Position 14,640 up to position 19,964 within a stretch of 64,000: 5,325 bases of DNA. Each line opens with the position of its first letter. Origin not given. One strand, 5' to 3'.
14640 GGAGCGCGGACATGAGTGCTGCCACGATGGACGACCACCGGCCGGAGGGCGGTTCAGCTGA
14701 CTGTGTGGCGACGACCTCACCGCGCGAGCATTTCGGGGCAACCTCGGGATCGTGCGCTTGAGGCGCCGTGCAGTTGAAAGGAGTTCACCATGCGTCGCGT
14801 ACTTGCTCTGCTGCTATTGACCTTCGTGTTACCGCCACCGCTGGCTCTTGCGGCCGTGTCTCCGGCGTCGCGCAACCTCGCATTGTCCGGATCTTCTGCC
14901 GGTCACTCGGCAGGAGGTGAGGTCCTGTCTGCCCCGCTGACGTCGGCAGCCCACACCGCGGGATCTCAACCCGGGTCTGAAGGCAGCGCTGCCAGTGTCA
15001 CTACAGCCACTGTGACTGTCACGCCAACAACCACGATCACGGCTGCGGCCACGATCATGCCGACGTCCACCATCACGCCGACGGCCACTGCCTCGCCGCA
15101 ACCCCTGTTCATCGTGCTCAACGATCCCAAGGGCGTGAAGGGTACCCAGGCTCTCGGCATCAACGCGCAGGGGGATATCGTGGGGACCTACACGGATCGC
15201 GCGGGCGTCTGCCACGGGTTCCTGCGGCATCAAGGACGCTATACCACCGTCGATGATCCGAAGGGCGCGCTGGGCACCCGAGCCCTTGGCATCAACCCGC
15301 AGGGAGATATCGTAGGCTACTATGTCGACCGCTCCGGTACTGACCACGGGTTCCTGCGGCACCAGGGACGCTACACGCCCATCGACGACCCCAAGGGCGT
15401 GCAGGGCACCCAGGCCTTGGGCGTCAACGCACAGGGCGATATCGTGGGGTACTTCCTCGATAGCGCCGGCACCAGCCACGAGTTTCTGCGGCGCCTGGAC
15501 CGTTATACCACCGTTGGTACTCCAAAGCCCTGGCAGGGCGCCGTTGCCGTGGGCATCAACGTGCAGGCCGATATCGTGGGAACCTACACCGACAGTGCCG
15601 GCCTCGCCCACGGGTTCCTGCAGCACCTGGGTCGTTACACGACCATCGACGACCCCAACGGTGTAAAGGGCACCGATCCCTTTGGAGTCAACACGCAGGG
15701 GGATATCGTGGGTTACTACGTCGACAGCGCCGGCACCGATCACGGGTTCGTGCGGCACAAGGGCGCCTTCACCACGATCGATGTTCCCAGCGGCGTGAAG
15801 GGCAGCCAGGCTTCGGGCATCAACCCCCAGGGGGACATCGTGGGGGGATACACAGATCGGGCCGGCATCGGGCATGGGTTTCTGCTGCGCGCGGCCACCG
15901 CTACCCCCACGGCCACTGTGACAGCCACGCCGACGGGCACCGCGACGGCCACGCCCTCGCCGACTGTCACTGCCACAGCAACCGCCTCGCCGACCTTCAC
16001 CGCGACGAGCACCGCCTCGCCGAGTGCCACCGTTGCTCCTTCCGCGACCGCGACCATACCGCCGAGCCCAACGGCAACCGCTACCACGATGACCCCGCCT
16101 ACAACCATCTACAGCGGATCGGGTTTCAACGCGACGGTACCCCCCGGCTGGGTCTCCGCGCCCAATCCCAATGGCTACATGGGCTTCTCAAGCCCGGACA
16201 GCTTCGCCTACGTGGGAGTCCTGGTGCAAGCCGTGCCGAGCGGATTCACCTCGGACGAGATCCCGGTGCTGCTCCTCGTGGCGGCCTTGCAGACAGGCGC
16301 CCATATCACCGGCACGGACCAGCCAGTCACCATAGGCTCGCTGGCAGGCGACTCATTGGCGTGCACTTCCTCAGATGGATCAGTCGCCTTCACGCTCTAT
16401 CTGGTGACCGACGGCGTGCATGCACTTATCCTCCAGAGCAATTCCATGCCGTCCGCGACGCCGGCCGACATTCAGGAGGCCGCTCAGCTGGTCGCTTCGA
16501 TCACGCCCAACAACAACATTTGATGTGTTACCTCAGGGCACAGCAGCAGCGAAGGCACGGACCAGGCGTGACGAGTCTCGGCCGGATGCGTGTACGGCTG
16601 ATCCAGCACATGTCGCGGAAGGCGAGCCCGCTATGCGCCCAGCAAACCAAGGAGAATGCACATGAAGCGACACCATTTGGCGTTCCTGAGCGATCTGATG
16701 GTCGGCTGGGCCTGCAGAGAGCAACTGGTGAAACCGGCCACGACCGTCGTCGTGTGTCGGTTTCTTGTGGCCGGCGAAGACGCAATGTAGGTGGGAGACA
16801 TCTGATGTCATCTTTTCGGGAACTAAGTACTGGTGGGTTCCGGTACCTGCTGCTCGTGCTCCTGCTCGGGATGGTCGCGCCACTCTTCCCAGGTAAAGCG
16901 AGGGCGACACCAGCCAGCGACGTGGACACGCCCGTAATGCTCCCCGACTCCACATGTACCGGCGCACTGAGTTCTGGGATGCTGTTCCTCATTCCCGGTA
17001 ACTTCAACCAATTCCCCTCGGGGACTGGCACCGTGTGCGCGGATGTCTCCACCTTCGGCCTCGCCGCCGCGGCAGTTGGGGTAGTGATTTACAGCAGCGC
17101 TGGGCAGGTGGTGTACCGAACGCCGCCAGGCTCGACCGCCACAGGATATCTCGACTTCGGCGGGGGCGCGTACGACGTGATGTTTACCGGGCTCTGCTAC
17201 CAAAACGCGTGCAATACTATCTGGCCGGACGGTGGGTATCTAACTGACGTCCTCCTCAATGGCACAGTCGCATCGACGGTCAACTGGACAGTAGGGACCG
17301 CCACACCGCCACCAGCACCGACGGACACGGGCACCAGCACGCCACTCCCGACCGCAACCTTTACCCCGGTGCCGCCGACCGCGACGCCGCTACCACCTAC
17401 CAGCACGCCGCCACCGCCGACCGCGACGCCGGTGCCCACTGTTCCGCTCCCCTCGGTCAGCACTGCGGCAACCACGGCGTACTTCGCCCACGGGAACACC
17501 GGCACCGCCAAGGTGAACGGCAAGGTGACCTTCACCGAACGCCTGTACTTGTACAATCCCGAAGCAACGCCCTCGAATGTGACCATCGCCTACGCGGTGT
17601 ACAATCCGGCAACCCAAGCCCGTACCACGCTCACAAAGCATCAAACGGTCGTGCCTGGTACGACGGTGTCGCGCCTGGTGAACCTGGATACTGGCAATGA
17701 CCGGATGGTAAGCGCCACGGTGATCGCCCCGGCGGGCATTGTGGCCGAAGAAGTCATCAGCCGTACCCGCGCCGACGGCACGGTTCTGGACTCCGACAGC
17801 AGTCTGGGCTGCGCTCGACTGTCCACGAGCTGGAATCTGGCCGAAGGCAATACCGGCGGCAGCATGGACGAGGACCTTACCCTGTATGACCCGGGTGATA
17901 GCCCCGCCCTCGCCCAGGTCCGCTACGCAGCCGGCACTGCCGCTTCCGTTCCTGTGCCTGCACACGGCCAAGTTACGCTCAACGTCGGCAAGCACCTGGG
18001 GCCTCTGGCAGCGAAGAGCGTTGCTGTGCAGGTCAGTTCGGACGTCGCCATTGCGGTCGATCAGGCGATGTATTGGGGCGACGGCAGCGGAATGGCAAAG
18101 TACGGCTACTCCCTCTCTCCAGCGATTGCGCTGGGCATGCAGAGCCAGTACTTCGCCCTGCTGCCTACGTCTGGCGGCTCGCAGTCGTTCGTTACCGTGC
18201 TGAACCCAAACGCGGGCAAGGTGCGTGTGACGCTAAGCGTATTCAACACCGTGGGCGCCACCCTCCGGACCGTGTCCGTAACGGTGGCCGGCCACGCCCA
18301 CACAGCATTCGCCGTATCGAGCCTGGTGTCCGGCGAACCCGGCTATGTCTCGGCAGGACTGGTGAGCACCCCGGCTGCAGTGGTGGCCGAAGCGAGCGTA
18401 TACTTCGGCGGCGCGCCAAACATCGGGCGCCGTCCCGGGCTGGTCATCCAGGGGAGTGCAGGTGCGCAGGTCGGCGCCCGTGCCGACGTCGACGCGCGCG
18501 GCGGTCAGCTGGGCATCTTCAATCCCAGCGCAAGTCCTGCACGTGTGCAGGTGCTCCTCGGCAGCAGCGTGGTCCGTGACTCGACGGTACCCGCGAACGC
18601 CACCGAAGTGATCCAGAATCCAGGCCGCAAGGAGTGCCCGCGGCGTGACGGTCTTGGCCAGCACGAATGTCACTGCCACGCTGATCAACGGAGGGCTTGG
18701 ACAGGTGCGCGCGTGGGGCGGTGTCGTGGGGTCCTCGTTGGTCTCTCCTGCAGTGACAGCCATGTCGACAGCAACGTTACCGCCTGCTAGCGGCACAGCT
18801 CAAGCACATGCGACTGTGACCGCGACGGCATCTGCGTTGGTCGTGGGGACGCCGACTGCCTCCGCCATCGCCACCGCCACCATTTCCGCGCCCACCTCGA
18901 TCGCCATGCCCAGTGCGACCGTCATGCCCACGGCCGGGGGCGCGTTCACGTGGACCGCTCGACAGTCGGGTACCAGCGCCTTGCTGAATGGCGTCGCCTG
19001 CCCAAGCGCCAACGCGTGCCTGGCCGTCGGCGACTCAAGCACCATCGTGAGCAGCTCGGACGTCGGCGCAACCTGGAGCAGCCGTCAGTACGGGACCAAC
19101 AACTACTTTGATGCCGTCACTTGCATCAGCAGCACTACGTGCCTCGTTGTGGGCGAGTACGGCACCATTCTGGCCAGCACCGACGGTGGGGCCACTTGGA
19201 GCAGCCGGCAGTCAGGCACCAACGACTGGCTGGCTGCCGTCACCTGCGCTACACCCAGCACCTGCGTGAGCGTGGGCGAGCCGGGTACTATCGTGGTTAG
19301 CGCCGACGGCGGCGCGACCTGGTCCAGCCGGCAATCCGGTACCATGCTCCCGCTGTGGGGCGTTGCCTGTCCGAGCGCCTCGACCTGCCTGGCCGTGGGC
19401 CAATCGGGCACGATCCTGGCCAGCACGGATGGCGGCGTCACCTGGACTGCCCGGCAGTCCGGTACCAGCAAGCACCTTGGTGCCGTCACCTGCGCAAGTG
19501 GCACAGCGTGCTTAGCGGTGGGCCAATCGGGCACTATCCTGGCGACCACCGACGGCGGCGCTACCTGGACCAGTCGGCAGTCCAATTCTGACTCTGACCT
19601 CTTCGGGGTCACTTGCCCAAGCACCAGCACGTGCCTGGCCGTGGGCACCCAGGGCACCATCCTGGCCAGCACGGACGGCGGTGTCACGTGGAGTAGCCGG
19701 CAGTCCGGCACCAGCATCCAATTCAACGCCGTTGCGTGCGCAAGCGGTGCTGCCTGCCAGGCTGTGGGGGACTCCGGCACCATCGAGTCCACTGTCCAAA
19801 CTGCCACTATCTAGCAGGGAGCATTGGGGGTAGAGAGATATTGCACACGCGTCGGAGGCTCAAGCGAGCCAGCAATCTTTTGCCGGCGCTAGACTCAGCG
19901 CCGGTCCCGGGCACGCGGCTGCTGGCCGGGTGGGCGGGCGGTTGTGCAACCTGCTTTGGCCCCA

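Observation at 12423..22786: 10-kb island of four modular exported proteins; three share a ~140-aa C-terminal module behind PT linkers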

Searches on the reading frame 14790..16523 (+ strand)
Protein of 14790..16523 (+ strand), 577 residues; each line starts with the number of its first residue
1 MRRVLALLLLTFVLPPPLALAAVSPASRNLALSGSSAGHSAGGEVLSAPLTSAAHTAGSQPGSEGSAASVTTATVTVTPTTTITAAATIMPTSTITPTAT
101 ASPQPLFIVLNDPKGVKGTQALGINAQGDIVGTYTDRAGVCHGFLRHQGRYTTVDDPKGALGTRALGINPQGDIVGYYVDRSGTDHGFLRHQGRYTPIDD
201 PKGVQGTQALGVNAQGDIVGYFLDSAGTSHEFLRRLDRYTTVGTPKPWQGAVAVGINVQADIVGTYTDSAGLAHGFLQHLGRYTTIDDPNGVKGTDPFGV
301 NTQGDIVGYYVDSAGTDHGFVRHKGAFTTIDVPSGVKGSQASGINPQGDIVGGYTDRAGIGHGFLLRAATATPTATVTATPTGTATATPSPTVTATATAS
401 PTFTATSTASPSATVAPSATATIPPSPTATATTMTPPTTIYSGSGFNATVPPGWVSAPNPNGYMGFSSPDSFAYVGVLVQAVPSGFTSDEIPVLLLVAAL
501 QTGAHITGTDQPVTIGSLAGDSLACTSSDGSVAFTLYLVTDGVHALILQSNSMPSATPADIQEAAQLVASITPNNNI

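Call 3: search_protein_families(library=pfam, proteins=[window:14790-16523:+], max_evalue=0.1)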
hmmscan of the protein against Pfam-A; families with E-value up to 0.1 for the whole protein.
window:14790-16523:+ (577 aa): 0 families

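Call 4: search_protein_families(library=ncbifam, proteins=[window:14790-16523:+], max_evalue=0.1)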
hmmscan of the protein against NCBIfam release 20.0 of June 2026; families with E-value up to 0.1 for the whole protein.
window:14790-16523:+ (577 aa): 2 families
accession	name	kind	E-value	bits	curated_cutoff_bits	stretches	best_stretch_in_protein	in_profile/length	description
TIGR02913.1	HAF_rpt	repeat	2.4e-17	62.6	22.65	3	121-145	1-25/39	HAF repeat protein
TIGR03093.1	SASP_sspL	equivalog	2.1e-05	24.3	51.85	0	337-350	1-14/37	small, acid-soluble spore protein L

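Call 51: list_cluster_members(proteins=[window:14790-16520:+, window:20162-22783:+, window:16805-18787:+, P0012, P0013, P0014, P0015, P0017, P0018, P0009])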
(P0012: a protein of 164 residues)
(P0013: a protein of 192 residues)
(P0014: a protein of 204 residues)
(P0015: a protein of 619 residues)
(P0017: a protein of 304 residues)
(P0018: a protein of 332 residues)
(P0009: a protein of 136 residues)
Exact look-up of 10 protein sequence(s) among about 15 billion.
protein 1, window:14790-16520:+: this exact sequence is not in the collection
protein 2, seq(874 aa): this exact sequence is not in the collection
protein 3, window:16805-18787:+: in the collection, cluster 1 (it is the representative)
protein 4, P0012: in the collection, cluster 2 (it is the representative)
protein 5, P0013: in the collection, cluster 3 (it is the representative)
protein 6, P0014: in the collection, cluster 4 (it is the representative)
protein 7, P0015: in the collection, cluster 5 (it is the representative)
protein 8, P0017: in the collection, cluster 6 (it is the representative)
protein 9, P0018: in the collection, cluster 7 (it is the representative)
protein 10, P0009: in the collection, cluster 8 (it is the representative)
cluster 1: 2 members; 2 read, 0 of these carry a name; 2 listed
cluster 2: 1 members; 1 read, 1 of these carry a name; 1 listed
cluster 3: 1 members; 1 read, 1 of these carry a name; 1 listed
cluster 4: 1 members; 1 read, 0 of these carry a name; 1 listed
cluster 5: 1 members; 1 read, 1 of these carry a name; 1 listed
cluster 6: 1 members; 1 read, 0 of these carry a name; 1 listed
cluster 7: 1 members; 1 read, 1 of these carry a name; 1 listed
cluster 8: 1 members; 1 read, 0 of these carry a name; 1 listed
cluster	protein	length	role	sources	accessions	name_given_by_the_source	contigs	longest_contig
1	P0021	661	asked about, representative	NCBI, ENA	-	-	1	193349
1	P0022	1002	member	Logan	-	-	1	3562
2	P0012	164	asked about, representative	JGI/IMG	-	hypothetical protein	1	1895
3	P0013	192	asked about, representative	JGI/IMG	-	hypothetical protein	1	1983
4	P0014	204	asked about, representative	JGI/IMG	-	-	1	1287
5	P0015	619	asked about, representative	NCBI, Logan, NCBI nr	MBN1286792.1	MAG: hypothetical protein JXB47_15440 [Anaerolineae bacterium] | hypothetical protein [Anaerolineae bacterium]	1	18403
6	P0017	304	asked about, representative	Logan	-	-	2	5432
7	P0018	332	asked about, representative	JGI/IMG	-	hypothetical protein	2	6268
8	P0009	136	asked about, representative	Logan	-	-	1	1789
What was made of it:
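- The exact P2 and P4 sequences are absent from the protein collection (call 51).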

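Call 58: find_homologous_proteins(query=window:14790-16520:+, max_evalue=0.00001)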
Query window:14790-16520:+ (577 aa): 245 proteins with E <= 0.00001 among 8000 candidates; the best 120 are listed.
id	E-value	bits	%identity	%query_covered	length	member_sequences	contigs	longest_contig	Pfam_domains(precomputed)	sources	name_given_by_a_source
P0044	1.1e-107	379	37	48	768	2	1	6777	PF11949.15,PF13946.12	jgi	jgi:probable HAF family extracellular repeat protein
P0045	5.9e-95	337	45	44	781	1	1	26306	PF11949.15,PF13946.12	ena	-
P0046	2.9e-83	299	47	44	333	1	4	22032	-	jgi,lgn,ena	jgi:probable HAF family extracellular repeat protein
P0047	3.5e-74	269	49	46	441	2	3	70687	PF13442.12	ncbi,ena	-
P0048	4.4e-74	268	51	42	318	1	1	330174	-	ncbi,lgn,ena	-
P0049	4.6e-74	268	44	44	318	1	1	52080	-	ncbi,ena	-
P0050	4.4e-70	255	50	44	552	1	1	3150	PF13946.12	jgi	jgi:probable HAF family extracellular repeat protein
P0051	5.2e-69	251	48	42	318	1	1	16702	-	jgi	jgi:uncharacterized membrane protein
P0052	2.1e-66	243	50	43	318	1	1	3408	-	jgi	jgi:uncharacterized membrane protein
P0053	4.1e-65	239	39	43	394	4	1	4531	-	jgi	jgi:hypothetical protein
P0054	1.6e-60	223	48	46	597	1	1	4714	PF01839.30,PF13517.13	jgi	jgi:hypothetical protein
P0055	3.7e-60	222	38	45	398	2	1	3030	PF11949.15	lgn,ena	-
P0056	7.2e-60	221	42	59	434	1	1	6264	-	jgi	jgi:uncharacterized membrane protein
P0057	8.0e-60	221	47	45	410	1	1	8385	-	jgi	jgi:probable HAF family extracellular repeat protein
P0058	2.0e-59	220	49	46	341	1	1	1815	PF07589.17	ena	-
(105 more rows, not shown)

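Call 79: predict_structure(alignment_id=A7)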
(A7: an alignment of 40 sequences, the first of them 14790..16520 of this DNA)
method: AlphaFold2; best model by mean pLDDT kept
length: 577 residues; sequences in the alignment: 40
mean_pLDDT: 66.5   pTM: 0.55
mean pLDDT of the five models: 66.5, 66.3, 66.2, 65.7, 65.5
residues with pLDDT >= 90: 243; 70-90: 37; 50-70: 44; < 50: 253
segments of 3 or more residues with pLDDT < 50: 18-21, 23-60, 62-78, 80-94, 379-382, 390-410, 412-452, 458-465, 469-555, 567-577
pLDDT, mean of each block of 10 residues (from residue 1): 75 62 41 33 34 35 39 40 42 55 89 83 98 95 97 97 98 98 98 97 95 98 95 96 81 98 96 95 96 96 98 96 97 92 98 94 93 54 48 41 37 39 32 27 35 52 47 37 43 39 30 26 30 36 40 46 49 40
secondary structure, 60 per line:
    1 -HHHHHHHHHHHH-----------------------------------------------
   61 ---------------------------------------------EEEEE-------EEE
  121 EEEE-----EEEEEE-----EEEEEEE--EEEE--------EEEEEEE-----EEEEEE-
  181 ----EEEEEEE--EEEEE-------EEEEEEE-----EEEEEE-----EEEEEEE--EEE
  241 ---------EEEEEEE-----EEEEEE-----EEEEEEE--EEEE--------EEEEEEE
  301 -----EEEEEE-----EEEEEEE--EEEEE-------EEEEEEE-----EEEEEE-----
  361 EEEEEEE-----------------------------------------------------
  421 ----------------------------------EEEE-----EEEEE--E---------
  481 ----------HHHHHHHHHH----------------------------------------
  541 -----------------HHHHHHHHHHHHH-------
elements in order: H2-13 E106-110 E118-124 E130-135 E141-147 E150-153 E162-168 E174-179 E185-191 E194-198 E206-212 E218-223 E229-235 E238-240 E250-256 E262-267 E273-279 E282-285 E294-300 E306-311 E317-323 E326-330 E338-344 E350-355 E361-367 E455-458 E464-468 H491-500 H558-570
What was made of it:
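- A second model of the P2 tail inside full-length P2 came out at low confidence (pLDDT <50; call 79). The same tail works with propeller heads that have no relation to proteases (calls 4, 79).
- Tried and rejected: A second tail model inside full-length P2 was of low confidence (call 79).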

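Call 81: fold_search(model_id=the predicted structure, library=pdb)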
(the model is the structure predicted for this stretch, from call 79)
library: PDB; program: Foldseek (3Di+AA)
matches with E <= 10: 1010; with E <= 0.001: 220
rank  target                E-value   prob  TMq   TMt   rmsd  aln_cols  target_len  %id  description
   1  7c3e_B                2.4e-07  1.00  0.33  0.49   6.7       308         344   14  Crystal structure of R97A/R150A/R203A mutant of AofleA from Arthrobotrys oligospora (released 2020-07-29)
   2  7c38_A                2.8e-07  1.00  0.33  0.51   6.6       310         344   14  Crystal structure of AofleA from Arthrobotrys oligospora in complex with L-fucose (released 2020-07-29)
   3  1rwl                  3.9e-07  1.00  0.32  0.64   5.2       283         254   12  Extracellular domain of Mycobacterium tuberculosis PknD (released 2004-04-27)
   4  7c3e_A                3.9e-07  1.00  0.33  0.51   6.6       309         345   14  Crystal structure of R97A/R150A/R203A mutant of AofleA from Arthrobotrys oligospora (released 2020-07-29)
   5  7c37_A                4.3e-07  1.00  0.33  0.50   6.6       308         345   14  Crystal structure of AofleA from Arthrobotrys oligospora (released 2020-07-29)
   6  7c39_A                5.8e-07  1.00  0.33  0.49   6.6       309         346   14  Crystal structure of AofleA from Arthrobotrys oligospora in complex with methylated L-fucose (released 2020-07-29)
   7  7c38_B                6.4e-07  1.00  0.32  0.49   6.7       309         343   13  Crystal structure of AofleA from Arthrobotrys oligospora in complex with L-fucose (released 2020-07-29)
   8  6gke_A                6.7e-07  1.00  0.31  0.52   6.2       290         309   12  Aleuria aurantia lectin AAL N224Q mutant in complex with Fucalpha1-6GlcNAc (released 2019-06-19)
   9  5eo7_A                6.7e-07  1.00  0.29  0.48   7.3       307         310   14  Crystal structure of AOL (released 2016-06-29)
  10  6z6c_AAA              8.7e-07  1.00  0.30  0.48   7.4       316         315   14  Crystal structurel of FleA lectin in complex with a monovalent inhibitor (released 2021-04-07)
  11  1rwi_B                9.2e-07  1.00  0.32  0.64   5.2       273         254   12  Extracellular domain of Mycobacterium tuberculosis PknD (released 2004-04-27)
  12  6t96                  1.4e-06  1.00  0.29  0.43   7.8       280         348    8  Photorhabdus laumondii subsp. laumondii lectin PLL3 (released 2019-12-25)
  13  9s6b_B                2.0e-06  1.00  0.31  0.32   5.6       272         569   12  Aeropyrum pernix acylaminoacyl peptidase co-crystallized with meropenem. (released 2025-10-22)
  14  8q81                  2.0e-06  1.00  0.29  0.43   6.2       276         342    8  Photorhabdus laumondii lectin PLL3 in complex with alpha-methyl-fucoside (released 2025-03-05)
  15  4re6_B                2.1e-06  1.00  0.31  0.31   5.7       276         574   11  Acylaminoacyl peptidase complexed with a chloromethylketone inhibitor (released 2015-01-28)
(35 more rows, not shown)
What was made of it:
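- On HAF repeat proteins (TIGR02913) (for P2, P4): The six-bladed propeller model has pLDDT 95-98 (calls 79, 81).
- Its Foldseek neighbours are six-bladed fucose lectins, the PknD sensor domain, NHL and TolB (calls 79, 81).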

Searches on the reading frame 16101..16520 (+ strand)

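Call 8: search_protein_families(library=pfam, proteins=[window:16101-16520:+], max_evalue=10)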
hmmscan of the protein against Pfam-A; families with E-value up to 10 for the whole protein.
seq(140 aa): 1 family
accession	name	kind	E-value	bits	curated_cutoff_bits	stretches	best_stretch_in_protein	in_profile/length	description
PF06882.17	DUF1263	-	0.054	14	27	1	57-80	12-35/57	Protein of unknown function (DUF1263)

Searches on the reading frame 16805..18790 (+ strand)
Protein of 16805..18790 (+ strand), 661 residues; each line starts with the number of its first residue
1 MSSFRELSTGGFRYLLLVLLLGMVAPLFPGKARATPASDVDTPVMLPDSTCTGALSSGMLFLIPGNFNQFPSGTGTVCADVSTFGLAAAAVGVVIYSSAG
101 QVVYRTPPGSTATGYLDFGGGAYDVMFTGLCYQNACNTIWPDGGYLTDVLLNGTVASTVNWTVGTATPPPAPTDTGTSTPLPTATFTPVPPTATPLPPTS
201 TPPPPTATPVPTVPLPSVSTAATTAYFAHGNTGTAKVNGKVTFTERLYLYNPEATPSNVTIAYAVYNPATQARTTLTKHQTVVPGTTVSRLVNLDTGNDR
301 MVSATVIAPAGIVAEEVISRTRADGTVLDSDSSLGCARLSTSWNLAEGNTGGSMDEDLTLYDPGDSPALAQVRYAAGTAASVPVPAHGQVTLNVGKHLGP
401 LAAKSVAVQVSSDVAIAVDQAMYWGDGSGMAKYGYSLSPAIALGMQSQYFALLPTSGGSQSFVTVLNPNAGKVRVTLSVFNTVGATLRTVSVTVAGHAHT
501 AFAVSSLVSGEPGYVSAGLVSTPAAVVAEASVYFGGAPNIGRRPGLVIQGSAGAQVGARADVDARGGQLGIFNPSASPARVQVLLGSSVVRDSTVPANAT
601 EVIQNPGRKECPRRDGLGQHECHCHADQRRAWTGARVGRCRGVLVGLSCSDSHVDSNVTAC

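Call 3: search_protein_families(library=pfam, proteins=[window:16805-18790:+], max_evalue=0.1)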
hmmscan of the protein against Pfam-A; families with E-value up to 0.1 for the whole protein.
window:16805-18790:+ (661 aa): 1 family
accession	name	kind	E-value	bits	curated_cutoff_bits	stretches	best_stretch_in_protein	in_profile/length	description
PF13860.13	FlgD_ig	-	0.0045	17.4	27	0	87-118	21-52/79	FlgD Ig-like domain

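Call 4: search_protein_families(library=ncbifam, proteins=[window:16805-18790:+], max_evalue=0.1)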
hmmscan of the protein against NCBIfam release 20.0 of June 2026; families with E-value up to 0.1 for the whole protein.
window:16805-18790:+ (661 aa): 1 family
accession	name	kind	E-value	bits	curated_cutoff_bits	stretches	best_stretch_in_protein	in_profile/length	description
NF011094.0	PRK14521.1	equivalog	0.073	12.9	209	0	235-262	27-52/186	30S ribosomal protein S16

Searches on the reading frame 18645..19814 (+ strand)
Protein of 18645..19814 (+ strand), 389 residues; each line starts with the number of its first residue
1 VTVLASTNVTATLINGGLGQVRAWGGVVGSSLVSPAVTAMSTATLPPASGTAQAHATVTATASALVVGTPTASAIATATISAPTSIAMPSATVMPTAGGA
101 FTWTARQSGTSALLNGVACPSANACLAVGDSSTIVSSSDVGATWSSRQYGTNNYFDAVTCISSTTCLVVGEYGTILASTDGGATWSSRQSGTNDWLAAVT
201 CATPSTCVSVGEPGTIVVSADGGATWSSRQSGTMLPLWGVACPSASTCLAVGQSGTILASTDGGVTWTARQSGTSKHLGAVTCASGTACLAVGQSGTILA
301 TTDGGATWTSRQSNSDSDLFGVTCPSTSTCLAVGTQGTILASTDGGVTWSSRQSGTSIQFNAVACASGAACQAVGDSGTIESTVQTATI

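Call 3: search_protein_families(library=pfam, proteins=[window:18645-19814:+], max_evalue=0.1)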
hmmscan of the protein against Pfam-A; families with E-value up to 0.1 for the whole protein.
window:18645-19814:+ (389 aa): 7 families
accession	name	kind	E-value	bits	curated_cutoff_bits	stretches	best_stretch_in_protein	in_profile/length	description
PF14870.12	PSII_BNR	-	2.6e-22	79.9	27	4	160-272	25-142/303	Photosynthesis system II assembly factor YCF48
PF02012.26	BNR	-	7.6e-11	40.8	27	0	342-350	3-11/12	BNR/Asp-box repeat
PF15902.12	Sortilin-Vps10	-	1.3e-08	34.5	33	1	256-353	2-113/446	Sortilin, neurotensin receptor 3,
PF24316.1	Tli3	-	2.4e-08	34.8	27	0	326-354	73-101/129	T6SS Tli3 immunity protein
PF25454.1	zf-C3HC4_IRF-2BP1_2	-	0.00094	19.8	26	0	115-131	42-58/72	IRF-2BP1/2 C3HC4 zinc finger domain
PF19002.5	DUF5731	-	0.0025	18.7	27.1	0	340-366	23-49/108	Family of unknown function (DUF5731)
PF13088.12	BNR_2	-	0.0033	17.3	31.4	0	175-196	84-105/277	BNR repeat-like domain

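Call 4: search_protein_families(library=ncbifam, proteins=[window:18645-19814:+], max_evalue=0.1)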
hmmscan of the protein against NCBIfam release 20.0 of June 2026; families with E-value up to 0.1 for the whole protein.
window:18645-19814:+ (389 aa): 2 families
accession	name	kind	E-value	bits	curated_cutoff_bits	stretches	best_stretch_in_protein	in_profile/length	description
NF045728.1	glycosyl_F510_1955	equivalog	4.7e-22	78.5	175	3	134-277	74-219/246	F510_1955 family glycosylhydrolase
NF010237.0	PRK13684.1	equivalog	1.4e-18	67.1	326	5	158-273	51-170/334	photosynthesis system II assembly factor Ycf48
